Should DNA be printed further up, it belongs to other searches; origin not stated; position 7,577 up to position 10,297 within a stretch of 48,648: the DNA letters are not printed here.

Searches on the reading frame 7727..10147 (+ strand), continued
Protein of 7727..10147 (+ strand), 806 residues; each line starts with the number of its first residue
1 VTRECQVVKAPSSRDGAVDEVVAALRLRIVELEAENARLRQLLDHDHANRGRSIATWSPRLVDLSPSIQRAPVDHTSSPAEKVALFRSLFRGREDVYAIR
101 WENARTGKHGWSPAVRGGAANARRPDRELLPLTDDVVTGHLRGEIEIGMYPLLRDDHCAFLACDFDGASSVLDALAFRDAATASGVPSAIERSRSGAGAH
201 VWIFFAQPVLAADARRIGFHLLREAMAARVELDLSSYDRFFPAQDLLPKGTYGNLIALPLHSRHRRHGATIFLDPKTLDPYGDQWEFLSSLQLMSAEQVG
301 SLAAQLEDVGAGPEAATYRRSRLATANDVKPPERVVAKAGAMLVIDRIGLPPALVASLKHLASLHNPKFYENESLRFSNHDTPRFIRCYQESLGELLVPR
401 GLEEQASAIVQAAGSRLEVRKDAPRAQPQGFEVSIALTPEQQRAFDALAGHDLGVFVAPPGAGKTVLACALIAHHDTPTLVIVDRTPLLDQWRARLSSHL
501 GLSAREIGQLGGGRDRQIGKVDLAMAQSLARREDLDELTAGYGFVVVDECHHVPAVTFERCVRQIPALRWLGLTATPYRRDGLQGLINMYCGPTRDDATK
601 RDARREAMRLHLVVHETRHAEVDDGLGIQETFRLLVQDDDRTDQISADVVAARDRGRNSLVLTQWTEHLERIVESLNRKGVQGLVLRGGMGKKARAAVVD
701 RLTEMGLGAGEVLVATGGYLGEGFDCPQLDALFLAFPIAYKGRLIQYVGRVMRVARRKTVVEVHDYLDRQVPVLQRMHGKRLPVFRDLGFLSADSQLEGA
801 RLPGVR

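Call 17: find_homologous_proteins(query=window:7727-10147:+, max_evalue=1e-10)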
Query window:7727-10147:+ (806 aa): 7737 proteins with E <= 1e-10 among 8000 candidates; the best 120 are listed.
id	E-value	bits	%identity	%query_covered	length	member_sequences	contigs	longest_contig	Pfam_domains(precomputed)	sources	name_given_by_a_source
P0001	0.0e+0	1774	100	98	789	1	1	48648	PF00270.36,PF22548.3,PF00271.38,PF04851.22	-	-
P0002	0.0e+0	1496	84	97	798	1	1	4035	PF00270.36,PF22548.3,PF00271.38,PF04851.22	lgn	-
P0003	0.0e+0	1339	75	99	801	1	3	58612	PF00270.36,PF22548.3,PF00271.38,PF04851.22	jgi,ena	-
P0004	0.0e+0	1327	76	96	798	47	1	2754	PF00270.36,PF22548.3,PF00271.38,PF04851.22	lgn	-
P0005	0.0e+0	1322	75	98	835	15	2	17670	PF00270.36,PF22548.3,PF00271.38,PF04851.22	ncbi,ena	-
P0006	0.0e+0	1318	76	95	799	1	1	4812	PF00270.36,PF22548.3,PF00271.38,PF04851.22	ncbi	-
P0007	0.0e+0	1310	74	97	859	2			PF00270.36,PF22548.3,PF13401.13,PF00271.38,PF04851.22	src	-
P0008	0.0e+0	1301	74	97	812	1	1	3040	PF00270.36,PF22548.3,PF13401.13,PF00271.38,PF04851.22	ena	-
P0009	0.0e+0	1272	73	95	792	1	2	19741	PF00270.36,PF13604.13,PF22548.3,PF13401.13,PF00271.38,PF04851.22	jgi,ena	jgi:superfamily II DNA or RNA helicase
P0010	0.0e+0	1272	73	95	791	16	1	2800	PF00270.36,PF22548.3,PF00271.38,PF04851.22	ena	-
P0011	0.0e+0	1260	73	95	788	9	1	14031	PF00270.36,PF22548.3,PF18766.8,PF00271.38,PF04851.22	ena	-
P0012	0.0e+0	1163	68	95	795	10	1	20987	PF00270.36,PF22548.3,PF18766.8,PF00271.38,PF04851.22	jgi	-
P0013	0.0e+0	1133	65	97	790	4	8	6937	PF00270.36,PF22548.3,PF13401.13,PF04851.22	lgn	-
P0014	0.0e+0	1040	63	95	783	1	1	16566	PF00270.36,PF22548.3,PF13401.13,PF04851.22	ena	-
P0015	0.0e+0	1021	62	97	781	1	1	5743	PF00270.36,PF22548.3,PF18766.8,PF04851.22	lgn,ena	-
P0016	1.3e-298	1011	61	94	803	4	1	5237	PF00270.36,PF22548.3,PF13401.13,PF00271.38,PF04851.22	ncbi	-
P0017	2.5e-298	1010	62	94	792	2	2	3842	PF00270.36,PF22548.3,PF04851.22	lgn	-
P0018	5.8e-298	1009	62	96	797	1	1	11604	PF00270.36,PF22548.3,PF04851.22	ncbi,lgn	ncbi:MAG: TOTE conflict system archaeo-eukaryotic primase domain-containing protein [Acidimicrobiale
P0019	6.5e-298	1009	60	95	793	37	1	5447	PF00270.36,PF22548.3,PF13401.13,PF00271.38,PF04851.22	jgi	-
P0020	1.5e-297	1007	61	95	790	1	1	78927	PF00270.36,PF22548.3,PF13401.13,PF04851.22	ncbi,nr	ncbi:MAG: DEAD/DEAH box helicase family protein [Actinobacteria bacterium]|nr:DEAD/DEAH box helicase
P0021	2.9e-297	1006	60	96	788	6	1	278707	PF00270.36,PF22548.3,PF00271.38,PF04851.22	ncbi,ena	-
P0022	6.6e-297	1005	62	96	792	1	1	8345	PF00270.36,PF22548.3,PF04851.22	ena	-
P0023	1.2e-296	1004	59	97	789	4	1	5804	PF00270.36,PF22548.3,PF00271.38,PF04851.22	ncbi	-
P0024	1.7e-296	1004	60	95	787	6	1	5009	PF00270.36,PF22548.3,PF00271.38,PF04851.22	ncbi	-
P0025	2.2e-296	1004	60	95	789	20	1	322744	PF00270.36,PF22548.3,PF04851.22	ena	-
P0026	1.1e-294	998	59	95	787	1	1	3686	PF00270.36,PF22548.3,PF00271.38,PF04851.22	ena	-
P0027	1.1e-294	998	59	95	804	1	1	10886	PF00270.36,PF22548.3,PF13401.13,PF00271.38,PF04851.22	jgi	jgi:superfamily II DNA or RNA helicase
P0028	1.7e-294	997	59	95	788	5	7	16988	PF00270.36,PF22548.3,PF00271.38,PF04851.22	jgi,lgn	-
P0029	6.3e-294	995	60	95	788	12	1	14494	PF00270.36,PF22548.3,PF00271.38,PF04851.22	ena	-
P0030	7.1e-294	995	59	98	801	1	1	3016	PF00270.36,PF22548.3,PF13401.13,PF04851.22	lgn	-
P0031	1.4e-293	994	60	96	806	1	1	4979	PF00270.36,PF22548.3,PF13401.13,PF04851.22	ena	-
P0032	2.5e-293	993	60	94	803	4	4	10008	PF00270.36,PF22548.3,PF00271.38,PF04851.22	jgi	jgi:hypothetical protein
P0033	3.9e-293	993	59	97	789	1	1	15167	PF00270.36,PF22548.3,PF00271.38,PF04851.22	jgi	jgi:superfamily II DNA or RNA helicase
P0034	1.8e-292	991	59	99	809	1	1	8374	PF00270.36,PF22548.3,PF00271.38,PF04851.22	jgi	jgi:superfamily II DNA or RNA helicase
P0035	1.6e-291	988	59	96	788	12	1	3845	PF00270.36,PF22548.3,PF00271.38,PF04851.22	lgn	-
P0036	5.0e-291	986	60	95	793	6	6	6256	PF00270.36,PF13604.13,PF22548.3,PF00271.38,PF04851.22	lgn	-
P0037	4.4e-290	983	60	95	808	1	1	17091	PF00270.36,PF22548.3,PF00271.38,PF04851.22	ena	-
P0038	4.8e-290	983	59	96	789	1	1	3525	PF00270.36,PF22548.3,PF00271.38,PF04851.22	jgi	jgi:superfamily II DNA or RNA helicase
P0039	9.7e-290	982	60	95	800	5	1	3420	PF00270.36,PF22548.3,PF00271.38,PF04851.22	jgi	jgi:hypothetical protein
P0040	1.4e-289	981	60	95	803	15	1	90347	PF00270.36,PF22548.3,PF00271.38,PF04851.22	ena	-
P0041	1.4e-289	981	59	97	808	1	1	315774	PF00270.36,PF22548.3,PF04851.22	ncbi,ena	-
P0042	3.2e-289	980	60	95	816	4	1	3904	PF00270.36,PF22548.3,PF00271.38,PF04851.22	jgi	jgi:hypothetical protein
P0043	5.4e-289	979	59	95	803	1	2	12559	PF00270.36,PF22548.3,PF04851.22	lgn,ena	-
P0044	1.5e-288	978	59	96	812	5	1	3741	PF00270.36,PF22548.3,PF00271.38,PF04851.22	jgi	-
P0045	2.0e-288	977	60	94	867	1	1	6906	PF00270.36,PF22548.3,PF00271.38,PF04851.22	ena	-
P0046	2.7e-288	977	59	95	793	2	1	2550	PF00270.36,PF22548.3,PF00271.38,PF04851.22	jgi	jgi:superfamily II DNA or RNA helicase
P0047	5.7e-288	976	59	94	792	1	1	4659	PF00270.36,PF22548.3,PF00271.38,PF04851.22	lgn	-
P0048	6.2e-288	976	59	97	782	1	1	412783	PF00270.36,PF22548.3,PF00271.38,PF04851.22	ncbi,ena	-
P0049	6.8e-288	975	59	95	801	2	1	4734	PF00270.36,PF22548.3,PF00271.38,PF04851.22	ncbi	ncbi:MAG: TOTE conflict system archaeo-eukaryotic primase domain-containing protein [Acidimicrobiia 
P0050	1.2e-287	975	60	94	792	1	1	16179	PF00270.36,PF22548.3,PF00271.38,PF04851.22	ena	-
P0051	2.0e-287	974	59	96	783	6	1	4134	PF00270.36,PF22548.3,PF00271.38,PF04851.22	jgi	jgi:superfamily II DNA or RNA helicase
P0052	2.0e-287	974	60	94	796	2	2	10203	PF00270.36,PF22548.3,PF04851.22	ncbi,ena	-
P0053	2.5e-287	974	59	95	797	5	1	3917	PF00270.36,PF22548.3,PF00271.38,PF04851.22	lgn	-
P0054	4.6e-287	973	58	97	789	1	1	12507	PF00270.36,PF22548.3,PF00271.38,PF04851.22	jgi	jgi:superfamily II DNA or RNA helicase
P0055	6.6e-287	972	59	94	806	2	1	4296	PF00270.36,PF22548.3,PF04851.22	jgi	jgi:superfamily II DNA or RNA helicase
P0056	1.3e-286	971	58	97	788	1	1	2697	PF00270.36,PF22548.3,PF04851.22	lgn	-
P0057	2.1e-286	971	58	97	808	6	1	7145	PF00270.36,PF22548.3,PF00271.38,PF04851.22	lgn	-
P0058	2.2e-286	970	60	94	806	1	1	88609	PF00270.36,PF22548.3,PF00271.38,PF04851.22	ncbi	ncbi:MAG: DEAD/DEAH box helicase family protein [Actinomycetota bacterium]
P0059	6.8e-286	969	60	95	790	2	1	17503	PF00270.36,PF22548.3,PF00271.38,PF04851.22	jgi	-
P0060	6.9e-286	969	59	95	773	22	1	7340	PF00270.36,PF22548.3,PF00271.38,PF04851.22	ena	-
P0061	7.6e-286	969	58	96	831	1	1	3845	PF00270.36,PF22548.3,PF00271.38,PF04851.22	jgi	jgi:superfamily II DNA or RNA helicase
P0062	7.9e-286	969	58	96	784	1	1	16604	PF00270.36,PF22548.3,PF04851.22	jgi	jgi:superfamily II DNA or RNA helicase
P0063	1.1e-285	968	58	98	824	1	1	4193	PF00270.36,PF13604.13,PF22548.3,PF18766.8,PF13401.13,PF00271.38,PF04851.22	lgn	-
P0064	1.5e-285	968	58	96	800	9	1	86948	PF00270.36,PF22548.3,PF00271.38,PF04851.22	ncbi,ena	-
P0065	2.3e-285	967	59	95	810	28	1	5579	PF00270.36,PF22548.3,PF00271.38,PF04851.22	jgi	jgi:superfamily II DNA or RNA helicase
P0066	2.8e-285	967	57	97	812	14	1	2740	PF00270.36,PF22548.3,PF04851.22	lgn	-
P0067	6.4e-285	966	57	97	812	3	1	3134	PF00270.36,PF22548.3,PF04851.22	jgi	jgi:superfamily II DNA or RNA helicase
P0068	1.1e-284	965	59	96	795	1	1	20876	PF00270.36,PF22548.3,PF04851.22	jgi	jgi:superfamily II DNA or RNA helicase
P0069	1.1e-284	965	57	96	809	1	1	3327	PF00270.36,PF22548.3,PF04851.22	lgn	-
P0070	1.6e-284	964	59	96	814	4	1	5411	PF22548.3,PF04851.22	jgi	jgi:superfamily II DNA or RNA helicase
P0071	2.1e-284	964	60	91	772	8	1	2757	PF00270.36,PF22548.3,PF00271.38,PF04851.22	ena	-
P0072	2.3e-284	964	59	95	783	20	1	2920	PF00270.36,PF22548.3,PF00271.38,PF04851.22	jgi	jgi:superfamily II DNA or RNA helicase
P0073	3.0e-284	963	58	96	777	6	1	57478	PF00270.36,PF22548.3,PF00271.38,PF04851.22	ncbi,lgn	-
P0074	3.1e-284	963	59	96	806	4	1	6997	PF00270.36,PF22548.3,PF00271.38,PF04851.22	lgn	-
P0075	3.2e-284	963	58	97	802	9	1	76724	PF00270.36,PF22548.3,PF13401.13,PF04851.22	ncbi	-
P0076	3.2e-284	963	57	96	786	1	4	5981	PF00270.36,PF22548.3,PF04851.22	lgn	-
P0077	4.7e-284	963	57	97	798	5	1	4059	PF00270.36,PF22548.3,PF00271.38,PF04851.22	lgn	-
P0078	6.6e-284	962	58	95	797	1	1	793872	PF22548.3,PF04851.22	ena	-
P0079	1.3e-283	961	57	98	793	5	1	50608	PF00270.36,PF22548.3,PF00271.38,PF04851.22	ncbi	ncbi:MAG: TOTE conflict system archaeo-eukaryotic primase domain-containing protein [Acidimicrobiale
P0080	1.7e-283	961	60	94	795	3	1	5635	PF22548.3,PF00271.38,PF04851.22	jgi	-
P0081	2.4e-283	960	58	96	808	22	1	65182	PF00270.36,PF22548.3,PF04851.22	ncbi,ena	-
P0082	3.7e-283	960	57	96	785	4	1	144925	PF00270.36,PF22548.3,PF13401.13,PF00271.38,PF04851.22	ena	-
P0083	4.5e-283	960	58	98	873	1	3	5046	PF00270.36,PF22548.3,PF04851.22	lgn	-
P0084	6.9e-283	959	57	97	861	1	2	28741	PF22548.3,PF00271.38,PF04851.22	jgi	jgi:superfamily II DNA or RNA helicase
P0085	8.5e-283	959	58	96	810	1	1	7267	PF00270.36,PF22548.3,PF00271.38,PF04851.22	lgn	-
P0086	8.8e-283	959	59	94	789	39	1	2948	PF00270.36,PF22548.3,PF18766.8,PF13401.13,PF00271.38,PF04851.22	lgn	-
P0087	1.2e-282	958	58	96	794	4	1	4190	PF00270.36,PF22548.3,PF00271.38,PF04851.22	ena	-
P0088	1.2e-282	958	58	96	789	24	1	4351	PF00270.36,PF22548.3,PF00271.38,PF04851.22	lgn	-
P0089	1.3e-282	958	58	95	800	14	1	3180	PF00270.36,PF22548.3,PF13401.13,PF04851.22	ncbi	-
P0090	1.3e-282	958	58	95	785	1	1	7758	PF00270.36,PF22548.3,PF00271.38,PF04851.22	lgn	-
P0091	1.3e-282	958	59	95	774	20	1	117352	PF00270.36,PF22548.3,PF00271.38,PF04851.22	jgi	-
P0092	1.9e-282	957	59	94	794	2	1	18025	PF00270.36,PF22548.3,PF04851.22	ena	-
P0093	1.9e-282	957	58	96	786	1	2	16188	PF00270.36,PF22548.3,PF18766.8,PF13401.13,PF00271.38,PF04851.22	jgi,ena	-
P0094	2.8e-282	957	58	95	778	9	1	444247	PF00270.36,PF13604.13,PF22548.3,PF18766.8,PF13401.13,PF00271.38,PF04851.22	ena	-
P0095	2.8e-282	957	59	96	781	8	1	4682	PF22548.3,PF00271.38,PF04851.22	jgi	-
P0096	3.4e-282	957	59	95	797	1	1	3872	PF00270.36,PF22548.3,PF04851.22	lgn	-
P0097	3.5e-282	957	58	95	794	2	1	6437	PF00270.36,PF22548.3,PF04851.22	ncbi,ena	-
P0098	3.8e-282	956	58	95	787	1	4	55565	PF00270.36,PF22548.3,PF04851.22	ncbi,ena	-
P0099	3.9e-282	956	58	97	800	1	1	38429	PF00270.36,PF22548.3,PF04851.22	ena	-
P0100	4.4e-282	956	62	90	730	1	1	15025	PF00270.36,PF22548.3,PF04851.22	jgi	jgi:hypothetical protein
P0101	5.9e-282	956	56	97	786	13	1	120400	PF00270.36,PF22548.3,PF04851.22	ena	-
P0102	7.2e-282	956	57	96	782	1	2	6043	PF00270.36,PF13604.13,PF22548.3,PF00271.38,PF04851.22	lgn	-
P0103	7.4e-282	956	56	97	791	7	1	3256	PF00270.36,PF22548.3,PF18766.8,PF00271.38,PF04851.22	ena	-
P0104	7.9e-282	955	59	94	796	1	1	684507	PF00270.36,PF22548.3,PF04851.22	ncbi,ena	-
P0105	8.3e-282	955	58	95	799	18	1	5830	PF00270.36,PF22548.3,PF00271.38,PF04851.22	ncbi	-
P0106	9.1e-282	955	58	95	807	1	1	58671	PF00270.36,PF22548.3,PF00271.38,PF04851.22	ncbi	-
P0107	1.0e-281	955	58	96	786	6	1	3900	PF00270.36,PF22548.3,PF13401.13,PF00271.38,PF04851.22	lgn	-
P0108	1.7e-281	954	57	95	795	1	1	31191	PF00270.36,PF22548.3,PF13401.13,PF00271.38,PF04851.22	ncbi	-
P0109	2.2e-281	954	59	95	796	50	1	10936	PF00270.36,PF22548.3,PF04851.22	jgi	jgi:superfamily II DNA or RNA helicase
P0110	2.8e-281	954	58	96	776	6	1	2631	PF00270.36,PF22548.3,PF00271.38,PF04851.22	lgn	-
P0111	3.1e-281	953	57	97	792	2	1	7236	PF00270.36,PF22548.3,PF00271.38,PF04851.22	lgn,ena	-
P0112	3.5e-281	953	58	94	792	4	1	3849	PF00270.36,PF22548.3,PF00271.38,PF04851.22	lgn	-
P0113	4.3e-281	953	57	95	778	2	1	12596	PF00270.36,PF22548.3,PF00271.38,PF04851.22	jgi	jgi:superfamily II DNA or RNA helicase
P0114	4.8e-281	953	57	97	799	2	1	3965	PF00270.36,PF22548.3,PF00271.38,PF04851.22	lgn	-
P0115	5.0e-281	953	58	91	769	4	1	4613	PF00270.36,PF22548.3,PF00271.38,PF04851.22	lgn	-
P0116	6.8e-281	952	57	95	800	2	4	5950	PF00270.36,PF22548.3,PF00271.38,PF04851.22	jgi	jgi:superfamily II DNA or RNA helicase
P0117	8.9e-281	952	61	89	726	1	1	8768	PF00270.36,PF22548.3,PF00271.38,PF04851.22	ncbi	ncbi:MAG: TOTE conflict system archaeo-eukaryotic primase domain-containing protein [Acidimicrobiale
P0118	9.8e-281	952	58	95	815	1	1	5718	PF00270.36,PF22548.3,PF04851.22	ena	-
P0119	1.4e-280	951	57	96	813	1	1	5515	PF00270.36,PF22548.3,PF18766.8,PF13401.13,PF00271.38,PF04851.22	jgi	jgi:superfamily II DNA or RNA helicase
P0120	1.5e-280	951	58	96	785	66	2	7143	PF00270.36,PF13604.13,PF22548.3,PF13401.13,PF04851.22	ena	-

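Call 19: find_encoding_contigs(protein=P0003, flank=8000, max_places=3)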
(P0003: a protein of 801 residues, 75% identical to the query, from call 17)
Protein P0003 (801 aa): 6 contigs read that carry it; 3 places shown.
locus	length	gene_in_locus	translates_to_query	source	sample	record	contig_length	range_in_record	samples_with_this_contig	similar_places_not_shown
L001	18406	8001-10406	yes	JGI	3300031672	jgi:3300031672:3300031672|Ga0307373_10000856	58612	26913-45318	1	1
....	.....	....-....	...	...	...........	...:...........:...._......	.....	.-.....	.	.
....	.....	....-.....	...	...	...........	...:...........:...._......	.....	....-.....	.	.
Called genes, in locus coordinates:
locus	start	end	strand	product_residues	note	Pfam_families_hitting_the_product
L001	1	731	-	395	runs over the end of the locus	PF00702:Hydrolase, PF08282:Hydrolase_3 (faint)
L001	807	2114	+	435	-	PF00665:rve (weak), PF22483:Mu-transpos_C_2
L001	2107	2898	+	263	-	PF01695:IstB_IS21, PF20720:nSTAND3 (weak), PF00004:AAA (weak), PF07728:AAA_5 (weak)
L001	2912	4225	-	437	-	PF00122:E1-E2_ATPase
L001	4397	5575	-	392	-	PF00702:Hydrolase, PF01814:Hemerythrin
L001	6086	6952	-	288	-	PF08843:AbiEii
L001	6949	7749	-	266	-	PF09407:AbiEi_1 (weak)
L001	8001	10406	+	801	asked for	PF22548:AEP-TOTE, PF00270:DEAD (weak), PF04851:ResIII, PF00271:Helicase_C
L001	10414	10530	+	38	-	-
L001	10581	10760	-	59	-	-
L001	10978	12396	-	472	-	PF13701:DDE_Tnp_1_4, PF01609:DDE_Tnp_1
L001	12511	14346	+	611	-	PF13667:ThiC-associated, PF01964:ThiC_Rad_SAM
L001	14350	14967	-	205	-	PF13489:Methyltransf_23 (weak), PF01209:Ubie_methyltran, PF08241:Methyltransf_11, PF08242:Methyltransf_12 (weak), PF13649:Methyltransf_25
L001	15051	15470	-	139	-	-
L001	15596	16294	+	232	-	PF01022:HTH_5, PF00581:Rhodanese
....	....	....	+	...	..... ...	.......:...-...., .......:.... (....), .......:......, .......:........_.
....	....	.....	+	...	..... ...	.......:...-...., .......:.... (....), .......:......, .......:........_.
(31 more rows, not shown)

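Call 20: find_encoding_contigs(protein=P0021, flank=8000, max_places=2)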
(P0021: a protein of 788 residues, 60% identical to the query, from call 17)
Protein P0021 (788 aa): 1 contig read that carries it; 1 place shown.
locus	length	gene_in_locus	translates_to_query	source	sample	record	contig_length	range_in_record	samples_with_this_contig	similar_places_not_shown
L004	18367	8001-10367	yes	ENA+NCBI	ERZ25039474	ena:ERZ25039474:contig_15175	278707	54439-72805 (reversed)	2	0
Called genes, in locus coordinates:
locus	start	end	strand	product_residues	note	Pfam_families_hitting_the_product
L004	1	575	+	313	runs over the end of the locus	PF02826:2-Hacid_dh_C, PF03446:NAD_binding_2 (weak)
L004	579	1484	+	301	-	PF01261:AP_endonuc_2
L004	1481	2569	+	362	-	PF01408:GFO_IDH_MocA, PF02894:GFO_IDH_MocA_C, PF22725:GFO_IDH_MocA_C3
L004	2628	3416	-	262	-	PF13276:HTH_21, PF00665:rve, PF13683:rve_3, PF13333:rve_2 (weak)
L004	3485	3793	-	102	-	PF01527:HTH_Tnp_1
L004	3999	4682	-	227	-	-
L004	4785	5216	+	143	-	-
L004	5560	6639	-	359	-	PF05721:PhyH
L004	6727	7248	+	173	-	-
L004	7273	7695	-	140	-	-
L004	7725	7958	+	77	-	-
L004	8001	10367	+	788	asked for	PF22548:AEP-TOTE, PF00270:DEAD, PF04851:ResIII, PF00271:Helicase_C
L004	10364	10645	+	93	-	PF08939:Bles03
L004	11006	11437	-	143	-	-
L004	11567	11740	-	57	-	-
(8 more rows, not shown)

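Call 21: find_encoding_contigs(protein=P0078, flank=8000, max_places=2)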
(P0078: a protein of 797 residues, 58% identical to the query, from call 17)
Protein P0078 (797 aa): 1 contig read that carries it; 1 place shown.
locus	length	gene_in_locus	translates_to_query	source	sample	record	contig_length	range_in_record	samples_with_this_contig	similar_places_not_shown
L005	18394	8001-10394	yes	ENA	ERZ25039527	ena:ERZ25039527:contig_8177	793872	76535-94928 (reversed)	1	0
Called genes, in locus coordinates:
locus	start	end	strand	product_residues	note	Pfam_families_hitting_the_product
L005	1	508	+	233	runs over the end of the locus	PF13545:HTH_Crp_2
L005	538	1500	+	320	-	PF00561:Abhydrolase_1, PF12146:Hydrolase_4, PF12697:Abhydrolase_6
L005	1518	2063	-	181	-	-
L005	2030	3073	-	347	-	PF00248:Aldo_ket_red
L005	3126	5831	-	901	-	PF00133:tRNA-synt_1, PF09334:tRNA-synt_1g, PF13603:tRNA-synt_1_2, PF00133:tRNA-synt_1, PF08264:Anticodon_1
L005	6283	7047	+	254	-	-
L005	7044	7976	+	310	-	PF08843:AbiEii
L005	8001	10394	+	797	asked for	PF22548:AEP-TOTE, PF04851:ResIII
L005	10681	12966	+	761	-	PF00630:Filamin (faint), PF23616:Ig_GEX2_N (faint)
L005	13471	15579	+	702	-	PF00630:Filamin (faint), PF15073:SPATA48 (faint), PF23616:Ig_GEX2_N (faint)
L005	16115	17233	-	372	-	PF01757:Acyl_transf_3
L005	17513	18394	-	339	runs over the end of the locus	-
